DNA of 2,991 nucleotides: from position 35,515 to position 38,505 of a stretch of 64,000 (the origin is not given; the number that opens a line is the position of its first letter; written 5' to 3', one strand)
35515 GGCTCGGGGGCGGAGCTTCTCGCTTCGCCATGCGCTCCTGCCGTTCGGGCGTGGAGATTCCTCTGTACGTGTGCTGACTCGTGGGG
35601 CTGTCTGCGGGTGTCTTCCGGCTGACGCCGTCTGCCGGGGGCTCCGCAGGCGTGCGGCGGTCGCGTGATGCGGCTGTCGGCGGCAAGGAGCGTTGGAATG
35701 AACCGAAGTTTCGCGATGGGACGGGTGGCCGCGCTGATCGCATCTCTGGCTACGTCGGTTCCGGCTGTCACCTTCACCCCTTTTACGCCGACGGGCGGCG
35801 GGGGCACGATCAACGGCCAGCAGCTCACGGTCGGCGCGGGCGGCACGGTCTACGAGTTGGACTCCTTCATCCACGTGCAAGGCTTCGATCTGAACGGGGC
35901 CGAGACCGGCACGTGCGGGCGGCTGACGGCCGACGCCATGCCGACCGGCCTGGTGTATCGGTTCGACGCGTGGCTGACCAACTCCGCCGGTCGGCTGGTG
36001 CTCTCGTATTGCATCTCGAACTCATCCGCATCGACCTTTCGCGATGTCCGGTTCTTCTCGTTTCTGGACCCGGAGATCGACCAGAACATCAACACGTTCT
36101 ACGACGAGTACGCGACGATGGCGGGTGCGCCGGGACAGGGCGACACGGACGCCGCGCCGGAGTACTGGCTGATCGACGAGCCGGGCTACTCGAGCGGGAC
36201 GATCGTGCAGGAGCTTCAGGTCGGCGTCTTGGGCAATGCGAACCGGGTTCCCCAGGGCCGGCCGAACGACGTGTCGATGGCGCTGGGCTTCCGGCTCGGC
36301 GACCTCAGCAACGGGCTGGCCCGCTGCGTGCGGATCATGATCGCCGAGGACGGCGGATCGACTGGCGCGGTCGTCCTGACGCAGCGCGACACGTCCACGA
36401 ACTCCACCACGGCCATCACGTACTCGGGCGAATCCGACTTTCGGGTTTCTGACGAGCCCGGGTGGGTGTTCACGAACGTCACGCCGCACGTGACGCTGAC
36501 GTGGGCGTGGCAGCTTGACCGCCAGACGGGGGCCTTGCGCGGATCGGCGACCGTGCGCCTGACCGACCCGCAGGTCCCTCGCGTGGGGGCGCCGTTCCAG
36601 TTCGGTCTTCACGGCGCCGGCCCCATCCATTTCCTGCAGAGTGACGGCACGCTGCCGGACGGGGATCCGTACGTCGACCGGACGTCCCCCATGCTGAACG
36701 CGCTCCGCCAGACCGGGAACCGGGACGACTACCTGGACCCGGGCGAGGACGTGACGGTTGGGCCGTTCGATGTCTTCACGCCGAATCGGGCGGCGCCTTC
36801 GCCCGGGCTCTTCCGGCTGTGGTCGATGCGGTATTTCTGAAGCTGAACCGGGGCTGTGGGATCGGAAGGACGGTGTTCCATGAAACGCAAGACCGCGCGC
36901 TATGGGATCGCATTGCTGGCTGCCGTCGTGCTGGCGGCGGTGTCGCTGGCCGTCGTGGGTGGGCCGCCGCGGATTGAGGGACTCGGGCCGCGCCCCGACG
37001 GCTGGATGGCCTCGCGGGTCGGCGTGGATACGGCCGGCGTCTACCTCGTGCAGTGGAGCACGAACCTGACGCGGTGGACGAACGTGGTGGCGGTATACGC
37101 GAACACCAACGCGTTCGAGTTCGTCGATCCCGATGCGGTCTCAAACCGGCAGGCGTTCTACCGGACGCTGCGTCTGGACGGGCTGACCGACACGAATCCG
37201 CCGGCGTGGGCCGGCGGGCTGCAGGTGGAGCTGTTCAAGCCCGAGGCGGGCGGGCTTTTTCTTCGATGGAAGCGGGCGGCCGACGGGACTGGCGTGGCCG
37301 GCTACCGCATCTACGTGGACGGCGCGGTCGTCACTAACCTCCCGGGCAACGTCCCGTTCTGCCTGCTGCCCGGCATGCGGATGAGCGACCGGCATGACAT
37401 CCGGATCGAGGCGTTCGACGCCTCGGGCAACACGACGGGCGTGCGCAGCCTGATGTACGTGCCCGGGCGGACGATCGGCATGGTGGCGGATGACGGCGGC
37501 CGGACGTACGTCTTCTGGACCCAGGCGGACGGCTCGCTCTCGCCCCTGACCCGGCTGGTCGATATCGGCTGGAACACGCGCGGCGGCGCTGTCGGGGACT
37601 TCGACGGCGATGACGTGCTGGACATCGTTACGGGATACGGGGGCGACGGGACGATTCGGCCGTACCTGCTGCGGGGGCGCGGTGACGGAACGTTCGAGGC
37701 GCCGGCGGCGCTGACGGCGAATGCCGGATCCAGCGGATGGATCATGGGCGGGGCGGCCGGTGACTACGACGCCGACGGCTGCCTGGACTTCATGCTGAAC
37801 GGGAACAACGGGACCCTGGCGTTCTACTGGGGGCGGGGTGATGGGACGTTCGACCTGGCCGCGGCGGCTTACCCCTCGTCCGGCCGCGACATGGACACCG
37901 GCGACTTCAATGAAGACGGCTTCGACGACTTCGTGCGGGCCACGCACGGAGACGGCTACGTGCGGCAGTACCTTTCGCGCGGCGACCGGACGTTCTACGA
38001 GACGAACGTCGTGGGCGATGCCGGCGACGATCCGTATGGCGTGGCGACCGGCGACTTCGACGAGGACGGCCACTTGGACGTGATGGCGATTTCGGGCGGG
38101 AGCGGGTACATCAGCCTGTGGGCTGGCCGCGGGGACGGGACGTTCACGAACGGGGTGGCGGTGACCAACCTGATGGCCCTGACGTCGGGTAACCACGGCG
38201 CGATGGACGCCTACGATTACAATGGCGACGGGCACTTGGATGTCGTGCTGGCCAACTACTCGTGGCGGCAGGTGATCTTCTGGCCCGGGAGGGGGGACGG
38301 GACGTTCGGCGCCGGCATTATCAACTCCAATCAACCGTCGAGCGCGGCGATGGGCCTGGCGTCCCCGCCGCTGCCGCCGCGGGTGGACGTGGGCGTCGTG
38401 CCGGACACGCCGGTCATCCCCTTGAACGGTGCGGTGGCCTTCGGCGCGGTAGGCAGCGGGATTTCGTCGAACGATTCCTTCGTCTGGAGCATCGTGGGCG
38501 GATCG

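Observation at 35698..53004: Sec-type giant adhesin-Rhs fusion locus with no T6SS, two-partner-secretion or immunity components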

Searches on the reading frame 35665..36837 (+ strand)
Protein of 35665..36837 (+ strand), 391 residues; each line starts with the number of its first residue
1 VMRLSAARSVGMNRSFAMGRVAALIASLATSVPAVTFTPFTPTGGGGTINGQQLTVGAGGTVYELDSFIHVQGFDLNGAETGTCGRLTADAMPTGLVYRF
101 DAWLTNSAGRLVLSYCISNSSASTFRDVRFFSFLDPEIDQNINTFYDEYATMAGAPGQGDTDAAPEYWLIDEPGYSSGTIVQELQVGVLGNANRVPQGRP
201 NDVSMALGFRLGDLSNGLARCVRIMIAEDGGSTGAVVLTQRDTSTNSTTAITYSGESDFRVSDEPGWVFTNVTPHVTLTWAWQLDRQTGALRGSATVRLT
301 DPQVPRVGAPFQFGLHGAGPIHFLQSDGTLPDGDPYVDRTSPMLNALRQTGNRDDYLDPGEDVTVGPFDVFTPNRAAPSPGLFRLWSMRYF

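Call 6: search_protein_families(library=pfam, proteins=[window:35665-36837:+], max_evalue=0.01)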
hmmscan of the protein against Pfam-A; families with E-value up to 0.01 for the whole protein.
window:35665-36837:+ (391 aa): 0 families

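Call 11: search_protein_families(library=ncbifam, proteins=[window:35665-36837:+], max_evalue=0.01)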
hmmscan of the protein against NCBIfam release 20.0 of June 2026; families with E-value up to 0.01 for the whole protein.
window:35665-36837:+ (391 aa): 0 families

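Call 16: find_homologous_proteins(query=window:35665-36837:+, max_evalue=0.001)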
Query window:35665-36837:+ (391 aa): 11 proteins with E <= 0.001 among 8000 candidates.
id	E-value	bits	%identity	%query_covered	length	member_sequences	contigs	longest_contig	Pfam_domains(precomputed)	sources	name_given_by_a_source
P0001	3.3e-256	867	100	97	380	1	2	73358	-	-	-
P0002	5.2e-193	659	77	97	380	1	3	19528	-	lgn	-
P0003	6.6e-92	327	44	94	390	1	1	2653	-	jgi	-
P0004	4.5e-81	291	49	58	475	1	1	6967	-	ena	-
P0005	4.2e-65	238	45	62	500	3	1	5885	PF17210.10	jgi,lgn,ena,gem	-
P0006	1.3e-55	207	46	59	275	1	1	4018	-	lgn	-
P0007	1.3e-53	201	46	58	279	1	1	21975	-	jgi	jgi:hypothetical protein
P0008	4.2e-53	199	46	62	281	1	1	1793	PF07589.17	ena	-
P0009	7.6e-49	185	41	65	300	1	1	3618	-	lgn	-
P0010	2.8e-47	180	44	53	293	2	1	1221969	-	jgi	-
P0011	3.4e-45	173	41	60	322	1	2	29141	-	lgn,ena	-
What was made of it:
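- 35698..36840 (+): 380-aa secreted partner protein: signal peptide plus two beta-sandwich domains. P0001 is an exact match (call 16).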

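Call 17: find_encoding_contigs(protein=P0002, flank=10000, max_places=4)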
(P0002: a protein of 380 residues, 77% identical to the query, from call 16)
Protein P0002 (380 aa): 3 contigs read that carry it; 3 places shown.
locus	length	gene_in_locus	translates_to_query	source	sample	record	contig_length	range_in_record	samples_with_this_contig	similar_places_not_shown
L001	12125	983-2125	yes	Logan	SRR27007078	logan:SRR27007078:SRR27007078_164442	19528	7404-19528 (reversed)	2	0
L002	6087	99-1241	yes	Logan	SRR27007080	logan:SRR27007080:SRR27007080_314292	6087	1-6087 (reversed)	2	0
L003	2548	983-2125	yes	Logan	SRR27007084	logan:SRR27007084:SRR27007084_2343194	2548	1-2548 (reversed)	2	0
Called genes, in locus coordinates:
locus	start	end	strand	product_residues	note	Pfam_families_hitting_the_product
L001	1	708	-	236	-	?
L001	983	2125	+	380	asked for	-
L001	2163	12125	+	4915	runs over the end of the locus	PF13517:FG-GAP_3, PF18911:PKD_4, PF18911:PKD_4, PF18911:PKD_4, PF00801:PKD, PF18911:PKD_4, PF00801:PKD, PF18911:PKD_4, +21 more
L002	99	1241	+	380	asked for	-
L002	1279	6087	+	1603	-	?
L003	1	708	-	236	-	?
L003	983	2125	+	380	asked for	-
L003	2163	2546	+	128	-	?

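Call 18: find_encoding_contigs(protein=P0001, flank=10000, max_places=4)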
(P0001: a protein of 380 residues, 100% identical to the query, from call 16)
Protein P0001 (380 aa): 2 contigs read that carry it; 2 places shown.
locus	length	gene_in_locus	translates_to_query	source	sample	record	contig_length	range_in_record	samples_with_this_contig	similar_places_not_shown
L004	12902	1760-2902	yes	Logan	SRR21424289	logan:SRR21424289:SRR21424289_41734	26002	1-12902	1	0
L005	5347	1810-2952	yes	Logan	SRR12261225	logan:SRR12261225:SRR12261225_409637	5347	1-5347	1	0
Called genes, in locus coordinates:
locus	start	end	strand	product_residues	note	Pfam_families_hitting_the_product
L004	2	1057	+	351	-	?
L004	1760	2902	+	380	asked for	-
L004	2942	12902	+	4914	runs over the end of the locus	PF13517:FG-GAP_3, PF18911:PKD_4, PF18911:PKD_4, PF18911:PKD_4, PF00801:PKD, PF18911:PKD_4, PF00801:PKD, PF18911:PKD_4, +22 more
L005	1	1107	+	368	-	?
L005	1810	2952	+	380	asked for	-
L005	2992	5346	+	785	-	?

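Call 73: predict_structure(alignment_id=A5)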
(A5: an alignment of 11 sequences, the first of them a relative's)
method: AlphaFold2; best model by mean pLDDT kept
length: 380 residues; sequences in the alignment: 11
mean_pLDDT: 72.1   pTM: 0.58
mean pLDDT of the five models: 72.1, 70.1, 63.6, 59.2, 56.4
residues with pLDDT >= 90: 35; 70-90: 216; 50-70: 72; < 50: 57
segments of 3 or more residues with pLDDT < 50: 1-6, 12-41, 46-49, 129-134, 249-256
pLDDT, mean of each block of 10 residues (from residue 1): 46 37 29 36 46 79 86 75 71 59 81 90 67 57 81 84 69 72 61 86 85 79 83 64 75 49 86 84 89 77 85 77 80 83 82 89 85 76
secondary structure, 60 per line:
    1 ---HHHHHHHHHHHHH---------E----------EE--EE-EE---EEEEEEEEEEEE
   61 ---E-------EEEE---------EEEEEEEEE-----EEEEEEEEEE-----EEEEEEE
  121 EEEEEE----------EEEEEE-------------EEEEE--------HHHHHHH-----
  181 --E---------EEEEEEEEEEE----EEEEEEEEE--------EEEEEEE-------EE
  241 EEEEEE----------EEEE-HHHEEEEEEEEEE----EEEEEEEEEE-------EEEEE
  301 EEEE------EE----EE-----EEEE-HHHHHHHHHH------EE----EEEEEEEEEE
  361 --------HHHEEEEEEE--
elements in order: H4-16 E49-60 E72-75 E85-93 E99-108 E114-126 E137-142 E156-160 H169-175 E193-203 E208-216 E225-231 E239-246 E257-260 E265-274 E279-288 E296-304 E324-327 H329-338 E351-360 E372-378
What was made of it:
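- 35698..36840 (+): The AF2 model has pLDDT 72 and shows two beta-sandwiches (call 73).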

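Call 77: fold_search(model_id=the predicted structure, library=pdb)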
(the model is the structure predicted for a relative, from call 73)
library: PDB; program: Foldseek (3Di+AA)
matches with E <= 10: 803; with E <= 0.001: 1
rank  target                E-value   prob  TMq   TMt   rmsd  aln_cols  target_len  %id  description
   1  4mdr_A                6.0e-04  0.91  0.16  0.23  14.8       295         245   10  Crystal structure of adaptor protein complex 4 (AP-4) mu4 subunit C-terminal domain D190A mutant, in complex with a so (released 2014-03-12)
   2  3l81_A                1.4e-03  0.87  0.17  0.24  15.1       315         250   11  Crystal structure of adaptor protein complex 4 (AP-4) mu4 subunit C-terminal domain, in complex with a sorting peptide (released 2010-06-02)
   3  8ho7_A                2.1e-03  1.00  0.31  0.15   8.1       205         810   10  The cryo-EM structure of cellobiose phosphorylase from Clostridium thermocellum (released 2023-12-13)
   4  8ho8_A                2.4e-03  1.00  0.31  0.15   8.0       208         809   11  The cryo-EM structure of cellobiose phosphorylase from Clostridium thermocellum in complex with cellobiose (released 2023-12-13)
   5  8hob_A                3.1e-03  1.00  0.31  0.15   8.2       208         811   11  The cryo-EM structure of cellobiose phosphorylase from Clostridium thermocellum ( variant) (released 2024-03-20)
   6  5mhn_B                3.1e-03  0.44  0.14  0.08  18.3       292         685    8  FXIIIa in complex with the inhibitor ZED2360 (released 2017-12-20)
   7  5mhl_B                3.1e-03  0.44  0.13  0.08  18.6       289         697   11  FXIIIa in complex with the inhibitor Mi0621 (released 2017-12-20)
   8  8ho9_A                3.3e-03  1.00  0.31  0.15   8.2       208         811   12  The cryo-EM structure of cellobiose phosphorylase from Clostridium thermocellum (cysteine-to-serine varient) (released 2023-12-13)
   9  9u9j_M                5.3e-03  0.35  0.13  0.13  15.8       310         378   10  M4-CTD-docked AP-4 core in apo form (released 2026-03-04)
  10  3qde_A                5.6e-03  1.00  0.31  0.15   8.2       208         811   12  The structure of Cellobiose phosphorylase from Clostridium thermocellum in complex with phosphate (released 2011-11-09)
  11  1evu_B                5.6e-03  0.41  0.13  0.08  16.8       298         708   10  HUMAN FACTOR XIII WITH CALCIUM BOUND IN THE ION SITE (released 2000-05-10)
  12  9sv8_C                7.4e-03  0.25  0.15  0.16  20.1       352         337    9  Herpes simplex virus 2 delta28-73 glycoprotein C ectodomain in complex with C3b (released 2025-12-10)
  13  1ggt_A                7.8e-03  0.51  0.13  0.08  16.6       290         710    8  THREE-DIMENSIONAL STRUCTURE OF A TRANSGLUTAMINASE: HUMAN BLOOD COAGULATION FACTOR XIII (released 1995-07-31)
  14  4zle                  8.2e-03  1.00  0.28  0.15  10.7       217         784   10  Cellobionic acid phosphorylase - ligand free structure (released 2015-06-10)
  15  1evu_A                8.7e-03  0.30  0.14  0.08  18.6       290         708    9  HUMAN FACTOR XIII WITH CALCIUM BOUND IN THE ION SITE (released 2000-05-10)
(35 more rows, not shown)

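Call 102: find_encoding_contigs(protein=P0095, flank=5000, max_places=3)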
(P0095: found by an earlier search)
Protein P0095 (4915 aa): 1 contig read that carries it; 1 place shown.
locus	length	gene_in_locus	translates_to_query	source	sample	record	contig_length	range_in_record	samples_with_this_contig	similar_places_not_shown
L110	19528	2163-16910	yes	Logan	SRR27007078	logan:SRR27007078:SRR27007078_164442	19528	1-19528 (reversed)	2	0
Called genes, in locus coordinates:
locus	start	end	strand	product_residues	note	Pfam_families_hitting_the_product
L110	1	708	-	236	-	?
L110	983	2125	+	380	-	-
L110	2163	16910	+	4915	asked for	PF13517:FG-GAP_3, PF18911:PKD_4, PF18911:PKD_4, PF18911:PKD_4, PF00801:PKD, PF18911:PKD_4, PF00801:PKD, PF18911:PKD_4, +21 more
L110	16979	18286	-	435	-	-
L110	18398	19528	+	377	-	?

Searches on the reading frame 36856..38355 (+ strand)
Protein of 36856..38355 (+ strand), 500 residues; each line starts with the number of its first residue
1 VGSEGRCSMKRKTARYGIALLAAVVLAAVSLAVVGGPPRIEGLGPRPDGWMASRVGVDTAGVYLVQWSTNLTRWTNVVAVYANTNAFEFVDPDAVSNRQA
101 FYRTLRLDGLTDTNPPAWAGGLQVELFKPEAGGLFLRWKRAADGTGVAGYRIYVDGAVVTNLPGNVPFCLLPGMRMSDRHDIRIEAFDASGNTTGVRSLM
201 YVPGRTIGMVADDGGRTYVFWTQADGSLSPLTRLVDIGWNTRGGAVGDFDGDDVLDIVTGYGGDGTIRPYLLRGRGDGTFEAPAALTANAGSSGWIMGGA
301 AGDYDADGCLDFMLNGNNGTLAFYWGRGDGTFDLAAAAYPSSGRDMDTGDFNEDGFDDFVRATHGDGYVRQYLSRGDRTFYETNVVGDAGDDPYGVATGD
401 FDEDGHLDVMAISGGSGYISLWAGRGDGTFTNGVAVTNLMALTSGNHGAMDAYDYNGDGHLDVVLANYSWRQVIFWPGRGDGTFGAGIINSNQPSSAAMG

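Call 15: search_protein_families(library=pfam, proteins=[window:36856-38355:+], max_evalue=1)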
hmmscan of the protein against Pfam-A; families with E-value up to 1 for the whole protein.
window:36856-38355:+ (500 aa): 4 families
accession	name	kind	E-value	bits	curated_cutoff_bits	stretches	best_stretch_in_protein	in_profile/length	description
PF13517.12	FG-GAP_3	-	1.7e-35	121.9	26.9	6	350-410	1-60/61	FG-GAP-like repeat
PF01839.29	FG-GAP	-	1.5e-10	41.1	22.1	4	451-470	6-25/37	FG-GAP repeat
PF14029.11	DUF4244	-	0.082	12.8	27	1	13-36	15-38/54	Protein of unknown function (DUF4244)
PF04770.17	ZF-HD_dimer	-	0.32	11.8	27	1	301-321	15-35/55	ZF-HD protein dimerisation region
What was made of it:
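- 37483..38355 (+): FG-GAP beta-propeller. FG-GAP_3 E 1.7e-35 with 6 stretches; FG-GAP with 4 (call 15).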
